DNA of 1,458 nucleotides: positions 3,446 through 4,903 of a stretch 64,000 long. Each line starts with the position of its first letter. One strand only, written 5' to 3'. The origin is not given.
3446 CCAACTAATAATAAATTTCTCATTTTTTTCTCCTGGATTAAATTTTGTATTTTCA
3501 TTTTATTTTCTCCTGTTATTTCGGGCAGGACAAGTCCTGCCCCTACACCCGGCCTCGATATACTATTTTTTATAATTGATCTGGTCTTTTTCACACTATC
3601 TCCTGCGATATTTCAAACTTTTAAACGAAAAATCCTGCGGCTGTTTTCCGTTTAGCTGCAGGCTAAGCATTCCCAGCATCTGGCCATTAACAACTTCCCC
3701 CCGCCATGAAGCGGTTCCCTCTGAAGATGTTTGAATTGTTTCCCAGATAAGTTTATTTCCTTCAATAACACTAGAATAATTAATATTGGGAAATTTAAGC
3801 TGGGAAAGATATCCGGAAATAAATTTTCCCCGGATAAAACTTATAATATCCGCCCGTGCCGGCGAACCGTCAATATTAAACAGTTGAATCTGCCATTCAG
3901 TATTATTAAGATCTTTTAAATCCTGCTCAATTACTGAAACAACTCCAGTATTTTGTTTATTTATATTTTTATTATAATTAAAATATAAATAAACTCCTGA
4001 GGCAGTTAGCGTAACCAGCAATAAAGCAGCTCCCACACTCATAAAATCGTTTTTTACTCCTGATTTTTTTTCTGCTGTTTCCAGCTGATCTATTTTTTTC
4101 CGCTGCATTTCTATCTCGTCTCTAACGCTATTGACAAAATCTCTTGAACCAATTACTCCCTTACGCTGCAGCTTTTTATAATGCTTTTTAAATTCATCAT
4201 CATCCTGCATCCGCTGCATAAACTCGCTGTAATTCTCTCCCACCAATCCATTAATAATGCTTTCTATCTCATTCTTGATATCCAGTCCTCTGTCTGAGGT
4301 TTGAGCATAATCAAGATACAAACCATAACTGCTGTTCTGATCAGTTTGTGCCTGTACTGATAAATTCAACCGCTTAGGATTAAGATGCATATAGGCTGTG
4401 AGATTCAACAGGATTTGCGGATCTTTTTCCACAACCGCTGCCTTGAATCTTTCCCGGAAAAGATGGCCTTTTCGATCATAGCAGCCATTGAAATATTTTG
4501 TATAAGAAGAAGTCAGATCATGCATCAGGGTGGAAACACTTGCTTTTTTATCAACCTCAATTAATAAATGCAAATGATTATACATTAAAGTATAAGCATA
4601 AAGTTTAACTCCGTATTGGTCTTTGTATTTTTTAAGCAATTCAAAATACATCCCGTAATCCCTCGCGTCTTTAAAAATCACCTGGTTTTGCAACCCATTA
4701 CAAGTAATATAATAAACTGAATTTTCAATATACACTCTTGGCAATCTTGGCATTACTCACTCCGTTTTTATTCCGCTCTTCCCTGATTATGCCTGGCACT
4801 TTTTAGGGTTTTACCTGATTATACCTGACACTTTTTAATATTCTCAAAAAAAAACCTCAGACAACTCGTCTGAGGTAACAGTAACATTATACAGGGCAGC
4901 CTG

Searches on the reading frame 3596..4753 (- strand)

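Call 34: search_protein_families(library=pfam, proteins=[window:3596-4753:-], max_evalue=0.001)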
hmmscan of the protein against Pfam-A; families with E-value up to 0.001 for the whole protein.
window:3596-4753:- (385 aa): 1 family
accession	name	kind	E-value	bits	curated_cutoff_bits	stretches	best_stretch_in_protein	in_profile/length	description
PF01797.21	Y1_Tnp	-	1.7e-12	47.9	23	1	30-112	23-110/121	Transposase IS200 like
